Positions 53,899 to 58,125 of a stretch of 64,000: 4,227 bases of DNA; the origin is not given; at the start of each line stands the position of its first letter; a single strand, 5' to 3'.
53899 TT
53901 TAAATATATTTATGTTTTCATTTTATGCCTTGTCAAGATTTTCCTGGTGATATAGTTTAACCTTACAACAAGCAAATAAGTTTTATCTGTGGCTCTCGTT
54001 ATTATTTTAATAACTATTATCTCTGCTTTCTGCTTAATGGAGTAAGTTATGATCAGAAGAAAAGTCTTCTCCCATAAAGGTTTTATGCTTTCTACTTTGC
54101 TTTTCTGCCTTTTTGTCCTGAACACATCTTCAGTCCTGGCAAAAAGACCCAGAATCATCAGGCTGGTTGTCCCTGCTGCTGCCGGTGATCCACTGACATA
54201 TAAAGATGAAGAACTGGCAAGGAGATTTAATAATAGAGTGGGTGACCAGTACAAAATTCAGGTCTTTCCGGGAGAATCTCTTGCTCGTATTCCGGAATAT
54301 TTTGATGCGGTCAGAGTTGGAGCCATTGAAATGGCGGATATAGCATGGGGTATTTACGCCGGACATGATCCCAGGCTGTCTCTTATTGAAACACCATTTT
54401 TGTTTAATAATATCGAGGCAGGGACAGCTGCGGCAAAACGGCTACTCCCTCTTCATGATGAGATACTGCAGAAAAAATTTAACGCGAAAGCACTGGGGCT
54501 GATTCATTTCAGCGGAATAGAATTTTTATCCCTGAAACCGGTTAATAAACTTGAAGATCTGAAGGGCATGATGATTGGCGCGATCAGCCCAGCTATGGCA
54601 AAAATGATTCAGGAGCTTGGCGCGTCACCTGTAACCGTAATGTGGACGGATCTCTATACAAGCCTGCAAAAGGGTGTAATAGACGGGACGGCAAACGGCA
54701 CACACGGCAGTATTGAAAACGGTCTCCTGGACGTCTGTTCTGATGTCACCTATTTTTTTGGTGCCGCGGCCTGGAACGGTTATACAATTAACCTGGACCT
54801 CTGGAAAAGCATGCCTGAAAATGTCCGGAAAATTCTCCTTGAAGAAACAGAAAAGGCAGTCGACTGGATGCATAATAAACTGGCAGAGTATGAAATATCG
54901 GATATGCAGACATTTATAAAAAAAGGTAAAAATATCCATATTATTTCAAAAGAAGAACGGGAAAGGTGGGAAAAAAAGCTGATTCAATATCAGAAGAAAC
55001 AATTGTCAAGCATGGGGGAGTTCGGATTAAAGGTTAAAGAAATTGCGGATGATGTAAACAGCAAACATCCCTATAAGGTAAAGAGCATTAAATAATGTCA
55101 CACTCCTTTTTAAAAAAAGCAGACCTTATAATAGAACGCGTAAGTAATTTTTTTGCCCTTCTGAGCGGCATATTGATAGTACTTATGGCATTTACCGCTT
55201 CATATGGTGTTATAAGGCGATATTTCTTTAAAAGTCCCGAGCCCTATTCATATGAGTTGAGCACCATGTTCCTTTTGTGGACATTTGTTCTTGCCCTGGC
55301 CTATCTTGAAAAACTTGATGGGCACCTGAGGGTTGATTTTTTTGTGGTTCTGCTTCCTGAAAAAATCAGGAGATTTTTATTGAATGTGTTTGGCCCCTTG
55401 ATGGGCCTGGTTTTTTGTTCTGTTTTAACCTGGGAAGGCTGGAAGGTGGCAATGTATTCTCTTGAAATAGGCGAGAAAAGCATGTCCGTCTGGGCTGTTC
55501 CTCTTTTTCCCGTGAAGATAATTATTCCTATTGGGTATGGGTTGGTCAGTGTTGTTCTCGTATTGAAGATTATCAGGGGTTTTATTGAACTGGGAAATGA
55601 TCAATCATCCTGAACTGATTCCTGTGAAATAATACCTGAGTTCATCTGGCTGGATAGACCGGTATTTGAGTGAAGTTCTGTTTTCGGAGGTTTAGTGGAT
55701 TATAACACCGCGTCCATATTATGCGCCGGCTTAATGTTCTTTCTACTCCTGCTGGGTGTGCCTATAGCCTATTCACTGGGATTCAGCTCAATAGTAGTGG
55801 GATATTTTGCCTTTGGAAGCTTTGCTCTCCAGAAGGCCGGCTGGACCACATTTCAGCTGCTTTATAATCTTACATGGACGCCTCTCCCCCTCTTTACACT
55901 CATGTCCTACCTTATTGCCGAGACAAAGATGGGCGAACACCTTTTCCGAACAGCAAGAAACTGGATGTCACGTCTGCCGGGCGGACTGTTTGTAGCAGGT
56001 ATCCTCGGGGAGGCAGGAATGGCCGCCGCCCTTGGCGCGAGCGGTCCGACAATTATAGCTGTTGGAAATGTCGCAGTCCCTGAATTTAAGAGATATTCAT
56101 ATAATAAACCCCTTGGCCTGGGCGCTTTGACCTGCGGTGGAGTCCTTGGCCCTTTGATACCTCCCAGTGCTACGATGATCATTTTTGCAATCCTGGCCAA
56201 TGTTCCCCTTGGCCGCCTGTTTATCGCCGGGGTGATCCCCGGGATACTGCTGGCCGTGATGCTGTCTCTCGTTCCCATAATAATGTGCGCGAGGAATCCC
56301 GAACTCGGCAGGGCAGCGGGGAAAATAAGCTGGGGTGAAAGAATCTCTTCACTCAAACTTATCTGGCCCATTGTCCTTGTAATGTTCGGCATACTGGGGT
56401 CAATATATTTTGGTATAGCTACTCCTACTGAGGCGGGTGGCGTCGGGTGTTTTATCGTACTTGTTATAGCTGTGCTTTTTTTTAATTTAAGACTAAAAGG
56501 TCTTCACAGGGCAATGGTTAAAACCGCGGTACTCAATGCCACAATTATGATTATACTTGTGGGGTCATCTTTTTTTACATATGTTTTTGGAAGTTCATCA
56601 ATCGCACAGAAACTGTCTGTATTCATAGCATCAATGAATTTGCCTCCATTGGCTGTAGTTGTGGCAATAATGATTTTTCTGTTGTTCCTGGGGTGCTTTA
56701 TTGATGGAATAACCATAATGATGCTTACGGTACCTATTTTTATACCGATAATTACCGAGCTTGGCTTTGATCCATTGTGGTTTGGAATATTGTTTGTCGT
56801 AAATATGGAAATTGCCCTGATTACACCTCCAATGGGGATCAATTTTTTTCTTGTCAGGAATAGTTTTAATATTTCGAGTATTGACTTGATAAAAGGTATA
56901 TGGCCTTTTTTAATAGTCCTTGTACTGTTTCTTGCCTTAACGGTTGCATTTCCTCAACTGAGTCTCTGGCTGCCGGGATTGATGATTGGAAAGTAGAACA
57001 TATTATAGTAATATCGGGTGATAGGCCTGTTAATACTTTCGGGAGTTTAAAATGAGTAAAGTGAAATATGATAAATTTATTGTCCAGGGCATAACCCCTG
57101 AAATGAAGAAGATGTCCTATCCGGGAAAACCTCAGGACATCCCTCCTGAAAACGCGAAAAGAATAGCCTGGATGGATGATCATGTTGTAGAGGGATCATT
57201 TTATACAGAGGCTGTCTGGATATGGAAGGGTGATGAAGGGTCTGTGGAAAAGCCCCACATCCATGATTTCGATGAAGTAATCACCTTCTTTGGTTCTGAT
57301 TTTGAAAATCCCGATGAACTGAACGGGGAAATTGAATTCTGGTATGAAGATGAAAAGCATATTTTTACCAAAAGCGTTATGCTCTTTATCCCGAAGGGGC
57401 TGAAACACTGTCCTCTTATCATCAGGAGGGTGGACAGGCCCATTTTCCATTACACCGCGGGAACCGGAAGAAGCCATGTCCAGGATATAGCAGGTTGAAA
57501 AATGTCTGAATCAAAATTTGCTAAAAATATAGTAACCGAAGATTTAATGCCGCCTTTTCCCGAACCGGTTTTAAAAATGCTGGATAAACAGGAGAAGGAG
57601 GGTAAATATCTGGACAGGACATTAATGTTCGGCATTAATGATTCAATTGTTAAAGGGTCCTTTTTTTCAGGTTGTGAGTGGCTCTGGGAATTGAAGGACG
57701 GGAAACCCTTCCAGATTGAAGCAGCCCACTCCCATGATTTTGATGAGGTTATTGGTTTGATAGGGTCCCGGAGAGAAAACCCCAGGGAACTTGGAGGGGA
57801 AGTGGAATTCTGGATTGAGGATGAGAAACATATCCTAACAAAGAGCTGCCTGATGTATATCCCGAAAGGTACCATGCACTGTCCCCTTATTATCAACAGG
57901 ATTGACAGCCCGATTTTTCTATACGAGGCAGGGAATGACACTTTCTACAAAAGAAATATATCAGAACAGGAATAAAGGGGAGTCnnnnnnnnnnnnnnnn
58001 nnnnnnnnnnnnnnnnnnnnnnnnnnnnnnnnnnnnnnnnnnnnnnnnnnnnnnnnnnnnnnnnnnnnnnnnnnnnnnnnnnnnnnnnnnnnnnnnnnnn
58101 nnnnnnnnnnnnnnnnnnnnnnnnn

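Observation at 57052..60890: Five tandem genes carrying seven copies of one unassigned cupin-like module, attached to a TRAP transporter operon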

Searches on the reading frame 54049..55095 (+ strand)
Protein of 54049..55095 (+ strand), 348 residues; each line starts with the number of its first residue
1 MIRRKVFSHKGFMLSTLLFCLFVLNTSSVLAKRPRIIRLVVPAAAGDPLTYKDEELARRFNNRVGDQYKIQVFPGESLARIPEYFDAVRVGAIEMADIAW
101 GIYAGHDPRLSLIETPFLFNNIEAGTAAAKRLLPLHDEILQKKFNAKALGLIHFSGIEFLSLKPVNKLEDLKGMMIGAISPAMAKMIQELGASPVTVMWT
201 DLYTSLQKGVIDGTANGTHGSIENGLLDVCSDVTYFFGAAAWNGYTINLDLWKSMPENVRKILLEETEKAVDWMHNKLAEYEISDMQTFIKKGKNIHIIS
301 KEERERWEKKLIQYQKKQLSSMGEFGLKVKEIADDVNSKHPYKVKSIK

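Call 3: search_protein_families(library=pfam, proteins=[window:54049-55095:+], max_evalue=1)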
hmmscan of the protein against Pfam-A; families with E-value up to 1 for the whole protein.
window:54049-55095:+ (348 aa): 1 family
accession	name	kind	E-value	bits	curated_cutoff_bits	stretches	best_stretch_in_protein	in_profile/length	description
PF03480.18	DctP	-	2e-42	145.9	23.4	1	44-317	6-281/286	Bacterial extracellular solute-binding protein, family 7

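Call 4: search_protein_families(library=ncbifam, proteins=[window:54049-55095:+], max_evalue=1)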
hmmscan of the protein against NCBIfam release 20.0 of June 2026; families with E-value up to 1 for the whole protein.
window:54049-55095:+ (348 aa): 2 families
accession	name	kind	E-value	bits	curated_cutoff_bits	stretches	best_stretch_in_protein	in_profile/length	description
NF037995.1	TRAP_S1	subfamily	2.2e-34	119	50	1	43-307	6-271/271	TRAP transporter substrate-binding protein DctP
TIGR00787.1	dctP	subfamily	1.6e-23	83.5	175.05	1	46-290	8-253/257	DctP family TRAP transporter solute-binding subunit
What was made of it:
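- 54049..56996 (+): TRAP transporter dctP (54049-55095), dctQ (55095-55613), dctM (55695-56996), directly upstream of A. DctP by Pfam and NCBIfam (calls 3, 4).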

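Call 23: search_solved_structures(query=window:54049-55095:+, max_evalue=0.001)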
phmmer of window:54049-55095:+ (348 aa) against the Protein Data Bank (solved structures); distinct sequences matched with E-value up to 0.001: 102 (the best 60 are shown).
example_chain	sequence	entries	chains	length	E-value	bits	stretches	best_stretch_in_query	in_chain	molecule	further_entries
4pfr_A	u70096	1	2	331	1.9e-24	89.5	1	54-309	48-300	TRAP dicarboxylate transporter, DctP subunit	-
4nhb_A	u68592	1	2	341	6.4e-20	74.7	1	16-306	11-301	TRAP dicarboxylate transporter-DctP subunit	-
4p47_A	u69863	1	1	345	2.4e-19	72.8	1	19-307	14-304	TRAP dicarboxylate transporter, DctP subunit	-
4n6d_A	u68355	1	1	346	2.9e-18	69.2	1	13-305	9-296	TRAP dicarboxylate transporter-DctP subunit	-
9dsy_A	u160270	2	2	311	9.6e-17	64.2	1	61-334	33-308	C4-dicarboxylate-binding periplasmic protein DctP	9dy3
4nn3_A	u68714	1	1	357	9.9e-17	64.2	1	53-332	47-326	TRAP dicarboxylate transporter, DctP subunit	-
2hpg_A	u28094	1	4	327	6.3e-16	61.6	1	45-333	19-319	ABC transporter, periplasmic substrate-binding protein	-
4mx6_A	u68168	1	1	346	2.1e-15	59.9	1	55-310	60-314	TRAP-type C4-dicarboxylate:H+ symport system substrate-binding component DctP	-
8t9t_A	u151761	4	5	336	2.4e-15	59.7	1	18-307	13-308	Isethionate-binding periplasmic protein DctP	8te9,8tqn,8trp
4x8r_A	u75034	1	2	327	2.6e-15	59.6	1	57-293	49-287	TRAP dicarboxylate transporter, DctP subunit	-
7nr2_AAA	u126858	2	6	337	4.1e-15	58.9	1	66-338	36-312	TRAP dicarboxylate transporter, DctP subunit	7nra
4o94_A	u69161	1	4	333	5.4e-15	58.5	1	50-323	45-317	TRAP dicarboxylate transporter DctP subunit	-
4n91_A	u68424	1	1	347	5.9e-15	58.4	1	59-270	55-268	TRAP dicarboxylate transporter, DctP subunit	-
4ovs_A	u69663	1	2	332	6.4e-15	58.2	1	56-324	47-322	TRAP dicarboxylate transporter, DctP subunit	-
4xfe_A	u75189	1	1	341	5.6e-14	55.2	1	38-223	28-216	TRAP dicarboxylate transporter subunit DctP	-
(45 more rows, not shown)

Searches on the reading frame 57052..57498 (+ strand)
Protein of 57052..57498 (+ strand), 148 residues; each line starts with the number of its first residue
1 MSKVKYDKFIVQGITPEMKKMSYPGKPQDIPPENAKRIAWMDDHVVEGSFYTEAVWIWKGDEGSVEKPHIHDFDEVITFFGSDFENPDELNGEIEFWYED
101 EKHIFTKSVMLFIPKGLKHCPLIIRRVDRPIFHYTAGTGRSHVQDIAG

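Call 3: search_protein_families(library=pfam, proteins=[window:57052-57498:+], max_evalue=1)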
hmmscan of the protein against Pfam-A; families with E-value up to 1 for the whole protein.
window:57052-57498:+ (148 aa): 1 family
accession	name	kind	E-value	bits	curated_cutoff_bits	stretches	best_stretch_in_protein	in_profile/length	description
PF07883.17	Cupin_2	-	0.014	15.5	27.2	1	90-120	25-55/70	Cupin domain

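Call 4: search_protein_families(library=ncbifam, proteins=[window:57052-57498:+], max_evalue=1)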
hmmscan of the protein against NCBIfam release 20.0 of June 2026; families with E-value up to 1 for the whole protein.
window:57052-57498:+ (148 aa): 0 families

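Call 13: find_homologous_proteins(query=window:57052-57498:+, max_evalue=0.001)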
Query window:57052-57498:+ (148 aa): 204 proteins with E <= 0.001 among 212 candidates; the best 120 are listed.
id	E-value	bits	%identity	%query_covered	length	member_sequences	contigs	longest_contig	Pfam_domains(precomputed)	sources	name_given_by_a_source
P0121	3.7e-86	305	87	99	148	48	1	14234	-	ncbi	-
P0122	5.2e-84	298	83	100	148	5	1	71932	-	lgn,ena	-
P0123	8.4e-75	268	78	97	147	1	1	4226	-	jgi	jgi:hypothetical protein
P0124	2.8e-71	256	72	99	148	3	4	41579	-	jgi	jgi:hypothetical protein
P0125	5.2e-69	249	72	99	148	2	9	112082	-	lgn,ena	-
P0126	7.2e-66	239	67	98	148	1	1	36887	-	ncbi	-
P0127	5.4e-59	216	61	97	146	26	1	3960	-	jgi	jgi:hypothetical protein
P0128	8.8e-59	216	48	94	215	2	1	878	PF07883.18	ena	-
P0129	2.2e-56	208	51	75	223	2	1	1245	PF07883.18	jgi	jgi:quercetin dioxygenase-like cupin family protein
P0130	1.0e-51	193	77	72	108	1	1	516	-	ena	-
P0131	3.6e-47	178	54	93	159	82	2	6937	-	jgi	jgi:hypothetical protein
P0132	4.0e-47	178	54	94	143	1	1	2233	-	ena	-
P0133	6.7e-47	177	54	94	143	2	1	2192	-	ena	-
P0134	9.6e-47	176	54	93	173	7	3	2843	-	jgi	-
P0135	1.6e-46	176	54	93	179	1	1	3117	-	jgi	jgi:hypothetical protein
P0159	1.0e-42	163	48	97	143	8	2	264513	-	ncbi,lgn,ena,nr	ncbi:MAG: hypothetical protein KAV68_00605 [Dehalococcoidales bacterium]|nr:hypothetical protein [De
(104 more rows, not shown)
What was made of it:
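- Closest known: Cupin DMSP lyases. Same: The habitat overlaps, as this family is also found in marine-sediment metagenomes (call 13).
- One relative is named 'ChrR-like cupin domain-containing protein' by UniRef (call 13).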

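Call 16: find_encoding_contigs(protein=P0159, flank=10000, max_places=2)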
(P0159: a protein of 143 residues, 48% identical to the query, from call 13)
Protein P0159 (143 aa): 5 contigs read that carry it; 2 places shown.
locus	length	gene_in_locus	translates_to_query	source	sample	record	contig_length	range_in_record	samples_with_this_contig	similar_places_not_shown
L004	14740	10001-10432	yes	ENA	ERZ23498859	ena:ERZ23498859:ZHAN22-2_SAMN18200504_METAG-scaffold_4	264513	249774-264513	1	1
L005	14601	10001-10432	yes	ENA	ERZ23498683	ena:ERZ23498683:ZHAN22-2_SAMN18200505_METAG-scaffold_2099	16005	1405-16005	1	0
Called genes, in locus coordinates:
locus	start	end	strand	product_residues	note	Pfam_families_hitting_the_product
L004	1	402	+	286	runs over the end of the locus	PF07136:DUF1385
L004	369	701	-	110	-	PF01502:PRA-CH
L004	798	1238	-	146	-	PF00977:His_biosynth, PF03060:NMO (weak)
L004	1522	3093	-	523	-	PF01039:Carboxyl_trans, PF03255:ACCA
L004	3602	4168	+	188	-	PF02572:CobA_CobO_BtuR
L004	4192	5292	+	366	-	PF01950:FBPase_3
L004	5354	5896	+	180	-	PF01725:Ham1p_like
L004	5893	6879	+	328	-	PF04055:Radical_SAM, PF13353:Fer4_12 (faint), PF06463:Mob_synth_C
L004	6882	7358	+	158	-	PF01967:MoaC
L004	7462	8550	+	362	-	PF00712:DNA_pol3_beta, PF02767:DNA_pol3_beta_2, PF02768:DNA_pol3_beta_3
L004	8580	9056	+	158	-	-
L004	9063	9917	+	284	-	-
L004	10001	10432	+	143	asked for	-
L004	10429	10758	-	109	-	PF04304:DUF454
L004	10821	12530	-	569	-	PF01926:MMR_HSR1, PF02421:FeoB_N, PF07670:Gate, PF07664:FeoB_C, PF07670:Gate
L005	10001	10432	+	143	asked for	-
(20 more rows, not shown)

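Call 42: predict_structure(alignment_id=A2)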
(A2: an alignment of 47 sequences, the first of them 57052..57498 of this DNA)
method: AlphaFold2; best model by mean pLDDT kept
length: 148 residues; sequences in the alignment: 47
mean_pLDDT: 86.2   pTM: 0.81
mean pLDDT of the five models: 86.2, 76.6, 76.3, 75.8, 66.5
residues with pLDDT >= 90: 77; 70-90: 52; 50-70: 14; < 50: 5
segments of 3 or more residues with pLDDT < 50: 146-148
pLDDT, mean of each block of 10 residues (from residue 1): 78 82 58 87 87 93 85 94 96 96 98 94 95 91 51
secondary structure, 60 per line:
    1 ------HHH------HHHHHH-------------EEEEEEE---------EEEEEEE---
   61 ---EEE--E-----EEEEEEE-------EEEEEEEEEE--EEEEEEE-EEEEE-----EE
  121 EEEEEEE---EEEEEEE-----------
elements in order: H16-21 E35-41 E51-57 E64-66 E75-81 E89-98 E101-107 E109-113 E119-127 E131-137

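Call 44: fold_search(model_id=the predicted structure, library=pdb)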
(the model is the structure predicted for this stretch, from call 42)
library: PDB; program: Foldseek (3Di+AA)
matches with E <= 10: 1568; with E <= 0.001: 214
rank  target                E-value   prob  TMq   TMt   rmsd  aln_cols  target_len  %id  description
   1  5fq0_A                8.5e-06  1.00  0.45  0.56   5.8       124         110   17  The structure of KdgF from Halomonas sp. (released 2016-05-04)
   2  9bwf_B                1.0e-05  1.00  0.43  0.52   6.2       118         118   13  Crystal structure of cellulose oxidative enzyme without ligand (released 2024-12-04)
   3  5fq0_C                1.1e-05  1.00  0.44  0.56   4.0       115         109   18  The structure of KdgF from Halomonas sp. (released 2016-05-04)
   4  5fpz                  1.3e-05  1.00  0.43  0.55   7.0       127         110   20  The structure of KdgF from Yersinia enterocolitica with malonate bound in the active site. (released 2016-05-04)
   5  9bwi_B                1.3e-05  1.00  0.44  0.53   6.2       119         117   13  Crystal structure of cellulose oxidative enzyme in acidic pH with glycerol (released 2024-12-11)
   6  5fq0_B                1.4e-05  1.00  0.45  0.57   3.9       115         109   18  The structure of KdgF from Halomonas sp. (released 2016-05-04)
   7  9bwi_A                1.5e-05  1.00  0.43  0.52   6.2       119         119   13  Crystal structure of cellulose oxidative enzyme in acidic pH with glycerol (released 2024-12-11)
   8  5fq0_D                1.9e-05  1.00  0.45  0.57   3.9       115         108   18  The structure of KdgF from Halomonas sp. (released 2016-05-04)
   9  9bwf_A                1.9e-05  1.00  0.42  0.51   4.1       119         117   16  Crystal structure of cellulose oxidative enzyme without ligand (released 2024-12-04)
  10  5fpx_B                2.3e-05  1.00  0.43  0.56   5.1       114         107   19  The structure of KdgF from Yersinia enterocolitica. (released 2016-05-04)
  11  5fpx_A                2.5e-05  1.00  0.43  0.56   5.2       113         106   17  The structure of KdgF from Yersinia enterocolitica. (released 2016-05-04)
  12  8hjx_B                2.6e-05  1.00  0.48  0.60   5.8       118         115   13  Crystal structure of a cupin protein (tm1459, H52A/H58E mutant) in copper (Cu) substituted form (released 2023-06-14)
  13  8zyg_B                2.8e-05  1.00  0.48  0.59   5.8       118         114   12  Crystal structure of a cupin protein (tm1459, I49C-4py/H52A/C106D mutant) in copper (Cu) substituted form (released 2024-09-04)
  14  2pfw_A                2.8e-05  1.00  0.46  0.58   4.7       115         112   18  CRYSTAL STRUCTURE OF A RMLC-LIKE CUPIN (SFRI_3105) FROM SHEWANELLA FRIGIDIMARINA NCIMB 400 AT 1.90 A RESOLUTION (released 2007-04-17)
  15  9jew_A                2.9e-05  1.00  0.47  0.56   4.8       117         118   12  Crystal structure of a cupin protein (tm1459, C106V mutant) in iron (Fe) substituted form (released 2025-05-07)
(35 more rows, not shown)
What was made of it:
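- Closest known: KdgF. Same: KdgF is the top Foldseek hit for A (E 9e-6; call 44).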

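Call 51: search_protein_representatives(alignment_id=A2)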
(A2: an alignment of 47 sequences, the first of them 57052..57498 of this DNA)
Query: 47 sequences, 147 profile positions. Proteins with E-value up to 0.001 (for the whole library): 1393; up to 1e-10: 841; up to 1e-30: 172. The best 150 are listed.
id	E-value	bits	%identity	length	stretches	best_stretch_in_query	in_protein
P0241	2.5e-110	381.2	-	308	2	1-143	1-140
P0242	1.7e-100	349.3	-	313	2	4-142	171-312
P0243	2.2e-97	339.1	-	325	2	1-144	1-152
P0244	2.7e-95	332.3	-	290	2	1-143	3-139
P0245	2.9e-95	332.3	-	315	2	7-145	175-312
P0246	1.4e-91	320.3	-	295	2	1-140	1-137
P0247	7.5e-90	314.7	-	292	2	2-145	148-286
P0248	4.8e-85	299.1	-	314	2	1-143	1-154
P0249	1.9e-80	284.2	-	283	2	4-142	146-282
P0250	3.5e-78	276.9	-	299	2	1-140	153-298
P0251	4.3e-75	266.8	-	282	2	43-144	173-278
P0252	3.8e-74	263.8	-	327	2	7-143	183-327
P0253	5.7e-73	259.9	-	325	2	1-143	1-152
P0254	6.2e-73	259.8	-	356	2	5-144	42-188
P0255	4.9e-71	253.7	-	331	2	6-140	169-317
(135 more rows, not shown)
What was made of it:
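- Closest known: Generic Pfam Cupin_2. Different: It forms a discrete family of about 840-1400 clusters (call 51).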

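Call 63: search_protein_families(library=pfam, alignment_id=A2, max_evalue=0.1)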
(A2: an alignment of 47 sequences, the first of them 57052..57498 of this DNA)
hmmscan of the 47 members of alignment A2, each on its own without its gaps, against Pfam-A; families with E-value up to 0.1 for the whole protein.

A. member 1, window:57052-57498:+ (148 aa): 1 family
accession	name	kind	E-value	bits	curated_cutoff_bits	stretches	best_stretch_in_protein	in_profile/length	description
PF07883.17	Cupin_2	-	0.014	15.5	27.2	0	90-120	25-55/70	Cupin domain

B. families by the number of members that match (of 47 scanned): 3 families
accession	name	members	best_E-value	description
PF07883.17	Cupin_2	47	3.6e-05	Cupin domain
PF24806.1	DUF7706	1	0.03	Family of unknown function (DUF7706)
PF02311.25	AraC_binding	1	0.055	AraC-like ligand binding domain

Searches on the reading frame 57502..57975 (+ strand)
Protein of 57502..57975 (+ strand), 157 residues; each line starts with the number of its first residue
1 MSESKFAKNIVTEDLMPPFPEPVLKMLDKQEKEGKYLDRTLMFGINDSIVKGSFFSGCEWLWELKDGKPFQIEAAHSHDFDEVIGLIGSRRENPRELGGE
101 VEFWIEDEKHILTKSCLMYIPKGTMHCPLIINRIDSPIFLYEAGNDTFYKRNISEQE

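Call 3: search_protein_families(library=pfam, proteins=[window:57502-57975:+], max_evalue=1)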
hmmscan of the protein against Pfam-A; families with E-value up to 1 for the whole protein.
window:57502-57975:+ (157 aa): 1 family
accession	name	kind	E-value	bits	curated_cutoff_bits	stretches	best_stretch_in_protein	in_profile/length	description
PF07883.17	Cupin_2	-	0.00098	19.2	27.2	1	98-128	26-56/70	Cupin domain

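Call 4: search_protein_families(library=ncbifam, proteins=[window:57502-57975:+], max_evalue=1)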
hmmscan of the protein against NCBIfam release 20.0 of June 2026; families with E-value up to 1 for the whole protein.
window:57502-57975:+ (157 aa): 1 family
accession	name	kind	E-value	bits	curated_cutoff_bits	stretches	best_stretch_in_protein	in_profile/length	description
NF008197.0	PRK10953.1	equivalog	0.21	9.8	838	1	29-112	475-552/601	NADPH-dependent assimilatory sulfite reductase flavoprotein subunit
